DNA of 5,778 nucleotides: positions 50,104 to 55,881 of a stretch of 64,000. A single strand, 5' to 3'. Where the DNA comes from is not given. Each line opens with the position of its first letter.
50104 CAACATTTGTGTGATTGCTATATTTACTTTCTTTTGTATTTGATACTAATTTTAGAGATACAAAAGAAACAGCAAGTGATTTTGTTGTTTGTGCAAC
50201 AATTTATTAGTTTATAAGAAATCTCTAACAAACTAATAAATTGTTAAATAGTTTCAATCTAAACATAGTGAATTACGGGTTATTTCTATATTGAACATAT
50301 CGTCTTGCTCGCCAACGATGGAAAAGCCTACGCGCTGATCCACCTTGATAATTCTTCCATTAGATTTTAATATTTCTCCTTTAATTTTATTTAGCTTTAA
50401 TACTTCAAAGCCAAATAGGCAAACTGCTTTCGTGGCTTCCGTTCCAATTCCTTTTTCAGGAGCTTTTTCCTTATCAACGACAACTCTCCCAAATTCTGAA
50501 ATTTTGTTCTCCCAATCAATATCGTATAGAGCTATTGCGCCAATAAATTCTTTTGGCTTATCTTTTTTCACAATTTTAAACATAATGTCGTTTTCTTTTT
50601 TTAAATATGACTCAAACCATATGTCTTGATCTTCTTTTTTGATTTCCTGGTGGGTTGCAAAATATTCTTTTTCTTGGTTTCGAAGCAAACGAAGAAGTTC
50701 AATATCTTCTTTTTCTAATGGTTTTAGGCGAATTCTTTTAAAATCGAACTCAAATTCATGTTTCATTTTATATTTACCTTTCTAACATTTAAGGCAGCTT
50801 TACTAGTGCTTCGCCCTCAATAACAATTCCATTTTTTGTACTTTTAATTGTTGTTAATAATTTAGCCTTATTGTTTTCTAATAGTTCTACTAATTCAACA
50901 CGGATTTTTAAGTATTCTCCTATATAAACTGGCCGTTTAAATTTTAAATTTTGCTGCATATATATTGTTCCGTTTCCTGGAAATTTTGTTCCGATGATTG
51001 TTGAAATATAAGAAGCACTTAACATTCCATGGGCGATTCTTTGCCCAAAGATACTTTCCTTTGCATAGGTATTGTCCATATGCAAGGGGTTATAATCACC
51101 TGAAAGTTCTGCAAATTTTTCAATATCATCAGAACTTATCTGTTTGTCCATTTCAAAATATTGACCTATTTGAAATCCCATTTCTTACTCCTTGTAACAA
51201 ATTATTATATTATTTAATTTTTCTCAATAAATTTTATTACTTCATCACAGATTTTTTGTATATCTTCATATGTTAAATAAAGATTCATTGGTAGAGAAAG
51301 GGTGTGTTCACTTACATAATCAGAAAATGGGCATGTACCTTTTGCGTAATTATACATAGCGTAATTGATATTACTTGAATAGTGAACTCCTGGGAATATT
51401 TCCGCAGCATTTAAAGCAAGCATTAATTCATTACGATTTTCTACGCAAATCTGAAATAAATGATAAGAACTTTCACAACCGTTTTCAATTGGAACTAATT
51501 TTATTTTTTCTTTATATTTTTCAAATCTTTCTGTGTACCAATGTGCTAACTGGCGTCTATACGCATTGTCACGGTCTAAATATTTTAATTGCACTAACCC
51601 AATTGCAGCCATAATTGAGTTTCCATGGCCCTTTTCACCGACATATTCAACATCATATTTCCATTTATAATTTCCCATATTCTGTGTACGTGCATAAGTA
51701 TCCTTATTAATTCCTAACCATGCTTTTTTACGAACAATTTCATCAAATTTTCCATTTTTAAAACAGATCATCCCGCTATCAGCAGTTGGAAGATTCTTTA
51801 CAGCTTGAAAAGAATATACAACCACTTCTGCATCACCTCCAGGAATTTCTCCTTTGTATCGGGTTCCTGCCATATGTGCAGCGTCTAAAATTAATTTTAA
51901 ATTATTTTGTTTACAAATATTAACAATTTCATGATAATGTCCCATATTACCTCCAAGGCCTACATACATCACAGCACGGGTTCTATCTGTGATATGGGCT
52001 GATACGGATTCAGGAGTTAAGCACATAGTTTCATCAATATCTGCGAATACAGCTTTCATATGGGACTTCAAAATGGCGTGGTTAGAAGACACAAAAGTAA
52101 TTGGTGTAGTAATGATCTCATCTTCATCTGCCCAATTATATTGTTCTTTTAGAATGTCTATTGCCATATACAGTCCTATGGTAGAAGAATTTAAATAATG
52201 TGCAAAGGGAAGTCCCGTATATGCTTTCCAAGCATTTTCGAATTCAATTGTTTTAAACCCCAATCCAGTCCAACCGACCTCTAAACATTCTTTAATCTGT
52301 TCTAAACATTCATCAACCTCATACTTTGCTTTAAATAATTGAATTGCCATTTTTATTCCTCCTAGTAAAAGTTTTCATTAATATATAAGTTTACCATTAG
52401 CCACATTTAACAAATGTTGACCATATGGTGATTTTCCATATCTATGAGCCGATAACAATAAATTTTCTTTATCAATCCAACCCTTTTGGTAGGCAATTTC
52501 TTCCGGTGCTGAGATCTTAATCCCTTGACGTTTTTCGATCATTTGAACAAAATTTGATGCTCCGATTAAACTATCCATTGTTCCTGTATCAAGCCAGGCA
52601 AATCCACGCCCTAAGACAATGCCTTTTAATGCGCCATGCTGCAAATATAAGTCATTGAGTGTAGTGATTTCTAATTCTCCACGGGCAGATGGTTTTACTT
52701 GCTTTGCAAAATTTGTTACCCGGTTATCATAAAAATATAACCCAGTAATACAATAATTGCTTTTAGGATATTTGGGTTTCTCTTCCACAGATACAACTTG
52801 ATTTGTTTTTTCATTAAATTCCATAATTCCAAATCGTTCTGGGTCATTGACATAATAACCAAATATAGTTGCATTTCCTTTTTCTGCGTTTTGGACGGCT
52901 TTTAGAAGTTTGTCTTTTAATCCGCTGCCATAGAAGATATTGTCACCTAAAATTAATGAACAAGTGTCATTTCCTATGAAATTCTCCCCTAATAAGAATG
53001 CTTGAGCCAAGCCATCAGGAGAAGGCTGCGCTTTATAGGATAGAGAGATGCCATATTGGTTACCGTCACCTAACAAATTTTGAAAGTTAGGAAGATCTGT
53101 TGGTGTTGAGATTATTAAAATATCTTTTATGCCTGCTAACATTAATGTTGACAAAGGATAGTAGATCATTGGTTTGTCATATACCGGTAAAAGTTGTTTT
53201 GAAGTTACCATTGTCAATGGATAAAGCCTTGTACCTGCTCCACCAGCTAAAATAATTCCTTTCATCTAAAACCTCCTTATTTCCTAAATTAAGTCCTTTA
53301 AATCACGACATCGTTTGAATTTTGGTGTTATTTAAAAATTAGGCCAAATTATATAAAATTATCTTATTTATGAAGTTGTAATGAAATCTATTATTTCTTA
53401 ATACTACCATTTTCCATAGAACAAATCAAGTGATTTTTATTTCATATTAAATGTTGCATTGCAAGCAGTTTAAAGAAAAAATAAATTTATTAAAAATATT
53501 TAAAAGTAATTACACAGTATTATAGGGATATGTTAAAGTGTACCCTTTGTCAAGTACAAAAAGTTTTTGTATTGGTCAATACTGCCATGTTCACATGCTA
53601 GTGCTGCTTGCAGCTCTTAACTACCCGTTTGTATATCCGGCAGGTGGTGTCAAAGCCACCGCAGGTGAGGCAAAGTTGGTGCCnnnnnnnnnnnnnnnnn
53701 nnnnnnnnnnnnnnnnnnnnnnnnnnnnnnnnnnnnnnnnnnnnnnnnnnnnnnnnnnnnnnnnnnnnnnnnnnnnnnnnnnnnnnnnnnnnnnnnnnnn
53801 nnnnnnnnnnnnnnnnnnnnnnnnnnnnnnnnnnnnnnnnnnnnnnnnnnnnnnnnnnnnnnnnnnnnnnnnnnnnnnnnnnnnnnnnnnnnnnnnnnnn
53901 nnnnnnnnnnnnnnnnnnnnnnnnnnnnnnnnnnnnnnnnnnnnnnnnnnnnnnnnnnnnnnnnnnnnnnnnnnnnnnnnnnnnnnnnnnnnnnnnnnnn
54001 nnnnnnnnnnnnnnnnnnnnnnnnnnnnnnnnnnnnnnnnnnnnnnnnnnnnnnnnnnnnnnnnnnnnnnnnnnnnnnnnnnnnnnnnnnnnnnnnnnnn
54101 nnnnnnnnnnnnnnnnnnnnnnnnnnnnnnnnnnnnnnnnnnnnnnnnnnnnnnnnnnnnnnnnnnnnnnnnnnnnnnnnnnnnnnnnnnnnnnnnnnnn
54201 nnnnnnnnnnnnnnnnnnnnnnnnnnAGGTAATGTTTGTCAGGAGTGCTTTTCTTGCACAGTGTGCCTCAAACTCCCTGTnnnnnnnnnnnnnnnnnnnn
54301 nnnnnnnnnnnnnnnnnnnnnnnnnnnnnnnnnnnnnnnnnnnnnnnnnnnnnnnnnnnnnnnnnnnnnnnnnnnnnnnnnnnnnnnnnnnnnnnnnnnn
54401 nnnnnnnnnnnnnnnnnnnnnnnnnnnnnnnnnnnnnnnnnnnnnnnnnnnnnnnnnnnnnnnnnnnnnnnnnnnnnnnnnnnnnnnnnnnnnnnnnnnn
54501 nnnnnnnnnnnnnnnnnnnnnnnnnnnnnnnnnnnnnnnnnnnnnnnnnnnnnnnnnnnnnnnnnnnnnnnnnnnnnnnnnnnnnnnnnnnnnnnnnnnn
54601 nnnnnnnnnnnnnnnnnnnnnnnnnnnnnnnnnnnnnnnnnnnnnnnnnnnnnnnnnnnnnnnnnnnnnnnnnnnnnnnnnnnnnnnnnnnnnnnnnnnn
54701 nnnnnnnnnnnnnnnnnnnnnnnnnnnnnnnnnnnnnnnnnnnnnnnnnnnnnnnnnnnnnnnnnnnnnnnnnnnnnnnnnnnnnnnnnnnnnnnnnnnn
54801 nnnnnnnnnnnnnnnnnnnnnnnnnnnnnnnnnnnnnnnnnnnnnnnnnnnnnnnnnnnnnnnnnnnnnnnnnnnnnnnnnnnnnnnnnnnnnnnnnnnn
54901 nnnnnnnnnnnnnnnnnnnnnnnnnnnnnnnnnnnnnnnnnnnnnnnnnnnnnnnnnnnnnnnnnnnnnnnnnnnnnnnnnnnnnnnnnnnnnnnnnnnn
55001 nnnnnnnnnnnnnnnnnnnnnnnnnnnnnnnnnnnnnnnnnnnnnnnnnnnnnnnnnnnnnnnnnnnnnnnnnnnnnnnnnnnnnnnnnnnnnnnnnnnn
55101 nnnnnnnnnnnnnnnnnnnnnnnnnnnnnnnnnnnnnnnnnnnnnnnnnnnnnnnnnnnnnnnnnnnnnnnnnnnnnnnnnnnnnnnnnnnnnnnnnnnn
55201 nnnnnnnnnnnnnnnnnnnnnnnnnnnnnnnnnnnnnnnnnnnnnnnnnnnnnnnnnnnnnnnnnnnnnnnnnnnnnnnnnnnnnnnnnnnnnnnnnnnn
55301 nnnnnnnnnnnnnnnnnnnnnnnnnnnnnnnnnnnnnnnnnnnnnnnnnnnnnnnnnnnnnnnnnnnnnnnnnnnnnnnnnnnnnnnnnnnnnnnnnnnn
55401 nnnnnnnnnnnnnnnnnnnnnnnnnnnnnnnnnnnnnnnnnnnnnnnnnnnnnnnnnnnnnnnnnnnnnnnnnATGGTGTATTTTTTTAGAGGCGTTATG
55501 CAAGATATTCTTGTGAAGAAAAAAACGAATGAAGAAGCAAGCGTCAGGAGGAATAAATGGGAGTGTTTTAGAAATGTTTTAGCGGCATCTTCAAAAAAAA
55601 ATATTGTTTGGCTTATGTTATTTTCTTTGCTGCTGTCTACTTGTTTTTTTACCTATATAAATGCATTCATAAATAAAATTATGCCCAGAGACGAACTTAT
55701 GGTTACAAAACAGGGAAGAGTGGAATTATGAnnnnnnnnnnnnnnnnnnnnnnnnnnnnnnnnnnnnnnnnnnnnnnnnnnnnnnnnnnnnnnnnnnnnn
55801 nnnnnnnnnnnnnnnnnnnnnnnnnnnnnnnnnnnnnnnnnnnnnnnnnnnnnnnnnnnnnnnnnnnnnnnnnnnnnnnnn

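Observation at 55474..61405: Arn/Gtr-like lipid-linked amino-sugar decoration module built around WecE in a Gram-positive context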

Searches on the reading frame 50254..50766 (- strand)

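Call 7: search_protein_families(library=pfam, proteins=[window:50254-50766:-], max_evalue=0.001)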
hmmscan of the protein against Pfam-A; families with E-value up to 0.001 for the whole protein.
window:50254-50766:- (170 aa): 2 families
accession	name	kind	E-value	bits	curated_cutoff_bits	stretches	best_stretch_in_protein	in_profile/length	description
PF13302.13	Acetyltransf_3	-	8.1e-17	62.6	25.4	1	11-148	1-137/138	Acetyltransferase (GNAT) domain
PF13420.13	Acetyltransf_4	-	1.4e-07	32.1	24.3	1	15-160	2-146/155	Acetyltransferase (GNAT) domain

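Call 39: search_protein_families(library=ncbifam, proteins=[window:50254-50766:-], max_evalue=0.00001)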
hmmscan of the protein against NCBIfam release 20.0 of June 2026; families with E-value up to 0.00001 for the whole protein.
window:50254-50766:- (170 aa): 2 families
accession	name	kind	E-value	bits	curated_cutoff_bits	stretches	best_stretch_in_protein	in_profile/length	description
TIGR03585.1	PseH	equivalog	4.7e-13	49.5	93.1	1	13-156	2-141/156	UDP-4-amino-4,6-dideoxy-N-acetyl-beta-L-altrosamine N-acetyltransferase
NF011709.0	PRK15130.1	equivalog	4.6e-10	39.6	218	1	10-161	5-153/186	spermidine N1-acetyltransferase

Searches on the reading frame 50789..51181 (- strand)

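Call 7: search_protein_families(library=pfam, proteins=[window:50789-51181:-], max_evalue=0.001)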
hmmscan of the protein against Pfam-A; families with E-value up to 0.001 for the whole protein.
window:50789-51181:- (130 aa): 2 families
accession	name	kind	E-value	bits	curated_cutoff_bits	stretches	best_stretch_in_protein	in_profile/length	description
PF01575.25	MaoC_dehydratas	-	2.9e-25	88.7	27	1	9-106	12-110/123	MaoC like domain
PF13452.11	FAS1_DH_region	-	4.5e-06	27.3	22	1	5-104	3-107/132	FAS1-like, dehydratase domain region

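Call 39: search_protein_families(library=ncbifam, proteins=[window:50789-51181:-], max_evalue=0.00001)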
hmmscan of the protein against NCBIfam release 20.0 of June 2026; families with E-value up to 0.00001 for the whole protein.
window:50789-51181:- (130 aa): 4 families
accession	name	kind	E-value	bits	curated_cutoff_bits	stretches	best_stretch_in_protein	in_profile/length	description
NF006045.0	PRK08190.1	subfamily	7.7e-34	117.3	282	1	4-130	15-142/467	bifunctional enoyl-CoA hydratase/phosphate acetyltransferase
TIGR02278.1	PaaN-DH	equivalog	1.1e-12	47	562.8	1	4-96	529-624/664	phenylacetic acid degradation bifunctional protein PaaZ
NF010246.0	PRK13693.1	equivalog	2.2e-08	34.2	203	1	13-90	20-96/142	(3R)-hydroxyacyl-ACP dehydratase subunit HadB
NF040620.1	fused_HadA_HadB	exception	2.2e-08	33.9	350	1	13-97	210-293/329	fused (3R)-hydroxyacyl-ACP dehydratase subunits HadA/HadB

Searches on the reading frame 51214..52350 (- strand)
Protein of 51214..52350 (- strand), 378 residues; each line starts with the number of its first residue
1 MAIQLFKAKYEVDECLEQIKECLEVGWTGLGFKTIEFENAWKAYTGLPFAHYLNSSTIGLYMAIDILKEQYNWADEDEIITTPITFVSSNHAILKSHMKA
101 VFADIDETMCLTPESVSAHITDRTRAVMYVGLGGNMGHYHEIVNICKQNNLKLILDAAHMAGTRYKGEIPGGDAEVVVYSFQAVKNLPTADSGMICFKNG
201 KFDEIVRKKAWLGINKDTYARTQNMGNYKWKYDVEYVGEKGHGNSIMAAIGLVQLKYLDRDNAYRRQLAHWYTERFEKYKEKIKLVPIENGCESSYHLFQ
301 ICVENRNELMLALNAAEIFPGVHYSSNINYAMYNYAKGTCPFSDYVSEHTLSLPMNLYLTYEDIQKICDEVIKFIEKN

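Call 7: search_protein_families(library=pfam, proteins=[window:51214-52350:-], max_evalue=0.001)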
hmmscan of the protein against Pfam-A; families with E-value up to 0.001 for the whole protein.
window:51214-52350:- (378 aa): 2 families
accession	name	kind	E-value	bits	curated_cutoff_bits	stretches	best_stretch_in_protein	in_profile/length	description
PF01041.23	DegT_DnrJ_EryC1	-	5e-70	237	19.8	1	13-371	5-359/360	DegT/DnrJ/EryC1/StrS aminotransferase family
PF00266.25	Aminotran_5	-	3.8e-05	23.3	21.5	1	54-163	68-182/371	Aminotransferase class-V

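Call 39: search_protein_families(library=ncbifam, proteins=[window:51214-52350:-], max_evalue=0.00001)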
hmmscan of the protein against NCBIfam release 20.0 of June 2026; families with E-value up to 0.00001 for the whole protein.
window:51214-52350:- (378 aa): 7 families
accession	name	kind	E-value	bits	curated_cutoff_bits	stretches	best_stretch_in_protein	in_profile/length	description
TIGR03588.1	PseC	equivalog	1.5e-53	182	423.5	1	17-374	15-379/380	UDP-4-amino-4,6-dideoxy-N-acetyl-beta-L-altrosamine transaminase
NF008658.2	PRK11658.1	equivalog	8.8e-47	159.5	631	1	14-375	15-377/379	UDP-4-amino-4-deoxy-L-arabinose aminotransferase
NF008687.0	PRK11706.1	equivalog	2.3e-40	138.5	375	1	34-375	33-374/375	dTDP-4-amino-4,6-dideoxygalactose transaminase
TIGR04181.1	NHT_00031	hypoth_equivalog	2.6e-33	115.4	420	1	16-354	13-357/359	LegC family aminotransferase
TIGR02379.1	ECA_wecE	subfamily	1.4e-29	103.1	434.85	1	73-375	68-375/376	dTDP-4-amino-4,6-dideoxy-D-glucose transaminase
TIGR04427.1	PLP_DesI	equivalog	8.7e-25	87.6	650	1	21-372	40-379/390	dTDP-4-dehydro-6-deoxyglucose aminotransferase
NF011936.0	PRK15407.1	equivalog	2.3e-21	76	423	1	12-377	46-438/440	lipopolysaccharide biosynthesis protein RfbH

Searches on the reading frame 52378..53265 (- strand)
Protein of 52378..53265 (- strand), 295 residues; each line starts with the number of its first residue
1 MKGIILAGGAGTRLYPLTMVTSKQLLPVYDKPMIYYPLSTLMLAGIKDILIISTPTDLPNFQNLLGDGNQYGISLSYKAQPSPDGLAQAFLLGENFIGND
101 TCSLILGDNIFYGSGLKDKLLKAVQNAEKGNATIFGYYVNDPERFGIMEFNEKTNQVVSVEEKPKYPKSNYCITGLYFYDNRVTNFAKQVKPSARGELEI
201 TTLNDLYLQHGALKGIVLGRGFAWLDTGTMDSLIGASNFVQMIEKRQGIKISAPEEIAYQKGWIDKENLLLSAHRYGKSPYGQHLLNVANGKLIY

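Call 7: search_protein_families(library=pfam, proteins=[window:52378-53265:-], max_evalue=0.001)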
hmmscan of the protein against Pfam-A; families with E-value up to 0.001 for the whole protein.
window:52378-53265:- (295 aa): 2 families
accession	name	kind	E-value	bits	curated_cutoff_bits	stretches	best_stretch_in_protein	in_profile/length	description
PF00483.29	NTP_transferase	-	4.3e-70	236.5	21.2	1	2-240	1-242/245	Nucleotidyl transferase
PF12804.13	NTP_transf_3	-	2.5e-09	38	27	1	3-129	1-116/160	MobA-like NTP transferase domain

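Call 39: search_protein_families(library=ncbifam, proteins=[window:52378-53265:-], max_evalue=0.00001)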
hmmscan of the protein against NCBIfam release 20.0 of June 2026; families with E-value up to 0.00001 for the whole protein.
window:52378-53265:- (295 aa): 21 families
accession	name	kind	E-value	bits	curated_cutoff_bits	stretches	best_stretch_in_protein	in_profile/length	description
TIGR01207.1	rmlA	equivalog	1.9e-137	457.1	360.65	1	2-289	1-285/286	glucose-1-phosphate thymidylyltransferase RfbA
NF012024.0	PRK15480.1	equivalog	5.8e-131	435.9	588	1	2-291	5-291/292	glucose-1-phosphate thymidylyltransferase RfbA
TIGR01208.1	rmlA_long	equivalog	2.2e-54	184.7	320.25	1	2-242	1-236/353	glucose-1-phosphate thymidylyltransferase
TIGR03992.1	Arch_glmU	subfamily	1e-37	130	292.1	1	1-238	1-225/393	bifunctional sugar-1-phosphate nucleotidylyltransferase/acetyltransferase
NF041313.1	UDPGP_AglF_Halo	equivalog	2.3e-29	102.5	400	1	1-211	1-206/234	UTP--glucose-1-phosphate uridylyltransferase AglF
NF041173.1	Sug_nt_acttase_Thmprot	equivalog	8.8e-26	90.8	600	1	1-239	1-226/405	bifunctional sugar-1-phosphate nucleotidylyltransferase/acetyltransferase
TIGR01099.1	galU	equivalog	5.3e-23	81.9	326.8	2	74-214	95-241/261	UTP--glucose-1-phosphate uridylyltransferase GalU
NF052502.1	man1P_GTase_Rv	exception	7.4e-23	81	440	1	3-272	3-263/352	mannose-1-phosphate guanylyltransferase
NF045761.1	NAMPUrTaseMurU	equivalog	1.5e-18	67.5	250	1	1-233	1-220/226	N-acetylmuramate alpha-1-phosphate uridylyltransferase MurU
NF009928.0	PRK13389.1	equivalog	2.6e-13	49.8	548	1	2-53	10-61/302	UTP--glucose-1-phosphate uridylyltransferase GalU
NF003670.0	PRK05293.1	equivalog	1.6e-12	47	470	1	3-236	7-254/382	glucose-1-phosphate adenylyltransferase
TIGR02091.1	glgC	equivalog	9.6e-10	38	424.9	0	3-53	3-54/364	glucose-1-phosphate adenylyltransferase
NF007516.0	PRK10122.1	equivalog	8.6e-09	34.9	534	1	2-53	5-56/297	UTP--glucose-1-phosphate uridylyltransferase GalF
NF049965.1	GlMnHpPGnyltfHddC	equivalog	1.1e-08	35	300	1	1-183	1-171/221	D-glycero-D-manno-heptose 1-phosphate guanosyltransferase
TIGR02623.1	G1P_cyt_trans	equivalog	1.3e-08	34.7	300.25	0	1-52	1-52/255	glucose-1-phosphate cytidylyltransferase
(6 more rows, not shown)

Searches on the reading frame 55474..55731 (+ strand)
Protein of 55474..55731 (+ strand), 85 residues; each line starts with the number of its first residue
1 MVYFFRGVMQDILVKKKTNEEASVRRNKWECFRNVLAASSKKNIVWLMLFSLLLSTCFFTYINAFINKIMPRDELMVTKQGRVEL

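Call 3: search_protein_families(library=pfam, proteins=[window:55474-55731:+], max_evalue=0.01)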
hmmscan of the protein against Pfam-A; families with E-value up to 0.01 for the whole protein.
window:55474-55731:+ (85 aa): 0 families

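Call 4: search_protein_families(library=ncbifam, proteins=[window:55474-55731:+], max_evalue=0.01)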
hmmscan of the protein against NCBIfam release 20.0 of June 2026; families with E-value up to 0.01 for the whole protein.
window:55474-55731:+ (85 aa): 1 family
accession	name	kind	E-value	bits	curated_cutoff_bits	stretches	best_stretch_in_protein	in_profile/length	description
NF033880.1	Prli42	equivalog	0.0091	15.8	27.5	0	42-59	8-25/31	stressosome-associated protein Prli42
